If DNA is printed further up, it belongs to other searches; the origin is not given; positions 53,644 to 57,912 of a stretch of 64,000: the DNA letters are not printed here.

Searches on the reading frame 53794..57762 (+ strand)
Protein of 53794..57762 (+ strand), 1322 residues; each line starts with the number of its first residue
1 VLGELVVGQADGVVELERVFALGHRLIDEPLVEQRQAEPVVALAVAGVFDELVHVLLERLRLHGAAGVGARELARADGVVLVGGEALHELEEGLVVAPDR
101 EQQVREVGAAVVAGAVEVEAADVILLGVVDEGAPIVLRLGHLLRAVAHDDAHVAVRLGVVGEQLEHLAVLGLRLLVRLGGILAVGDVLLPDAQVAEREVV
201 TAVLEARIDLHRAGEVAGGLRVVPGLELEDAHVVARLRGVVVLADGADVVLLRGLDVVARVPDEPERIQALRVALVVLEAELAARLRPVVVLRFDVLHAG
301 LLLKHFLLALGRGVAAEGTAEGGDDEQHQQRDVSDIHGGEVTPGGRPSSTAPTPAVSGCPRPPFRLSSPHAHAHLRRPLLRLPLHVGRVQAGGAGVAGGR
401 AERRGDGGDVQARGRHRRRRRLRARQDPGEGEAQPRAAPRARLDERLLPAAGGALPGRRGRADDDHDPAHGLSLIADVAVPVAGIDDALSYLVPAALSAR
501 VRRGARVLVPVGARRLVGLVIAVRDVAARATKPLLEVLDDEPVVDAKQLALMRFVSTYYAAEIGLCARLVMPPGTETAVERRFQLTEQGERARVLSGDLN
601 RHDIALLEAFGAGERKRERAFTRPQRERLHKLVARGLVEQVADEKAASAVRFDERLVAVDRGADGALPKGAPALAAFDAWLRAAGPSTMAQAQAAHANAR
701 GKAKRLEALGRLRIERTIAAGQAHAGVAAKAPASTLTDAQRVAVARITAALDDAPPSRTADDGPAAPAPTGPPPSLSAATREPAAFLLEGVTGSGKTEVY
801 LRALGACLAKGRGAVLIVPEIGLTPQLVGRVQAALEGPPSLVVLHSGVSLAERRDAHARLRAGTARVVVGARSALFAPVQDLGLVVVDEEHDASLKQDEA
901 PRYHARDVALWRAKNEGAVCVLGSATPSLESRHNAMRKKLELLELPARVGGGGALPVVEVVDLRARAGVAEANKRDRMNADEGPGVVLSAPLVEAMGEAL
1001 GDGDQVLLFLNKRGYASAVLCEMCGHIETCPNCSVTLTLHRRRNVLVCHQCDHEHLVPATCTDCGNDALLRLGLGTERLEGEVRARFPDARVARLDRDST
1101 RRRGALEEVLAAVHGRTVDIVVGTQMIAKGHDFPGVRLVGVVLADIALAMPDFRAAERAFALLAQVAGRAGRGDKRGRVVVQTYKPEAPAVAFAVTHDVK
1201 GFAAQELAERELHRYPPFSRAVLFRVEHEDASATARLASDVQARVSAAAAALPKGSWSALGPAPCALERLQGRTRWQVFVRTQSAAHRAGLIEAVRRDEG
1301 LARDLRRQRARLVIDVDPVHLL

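Call 18: search_protein_families(library=pfam, proteins=[window:53794-57762:+], max_evalue=0.001)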
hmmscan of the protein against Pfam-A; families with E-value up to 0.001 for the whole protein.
window:53794-57762:+ (1322 aa): 6 families
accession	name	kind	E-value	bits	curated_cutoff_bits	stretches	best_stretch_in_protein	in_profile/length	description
PF17764.6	PriA_3primeBD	-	2.6e-21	75.7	22.7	1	477-572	1-96/96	3'DNA-binding domain (3'BD)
PF18074.6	PriA_C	-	3.1e-14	54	26.9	1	1217-1318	1-95/95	Primosomal protein N C-terminal domain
PF00270.35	DEAD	-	1.7e-13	51.1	26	1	785-930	16-162/167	DEAD/DEAH box helicase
PF18319.7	Zn_ribbon_PriA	-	2e-08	34.4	26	1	1030-1054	1-25/27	PriA DNA helicase Cys-rich region (CRR) domain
PF04851.21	ResIII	-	8.1e-08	32.8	22.5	1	736-927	4-162/164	Type III restriction enzyme, res subunit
PF00271.37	Helicase_C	-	0.00025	21.7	23.5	0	1103-1172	51-108/110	Helicase conserved C-terminal domain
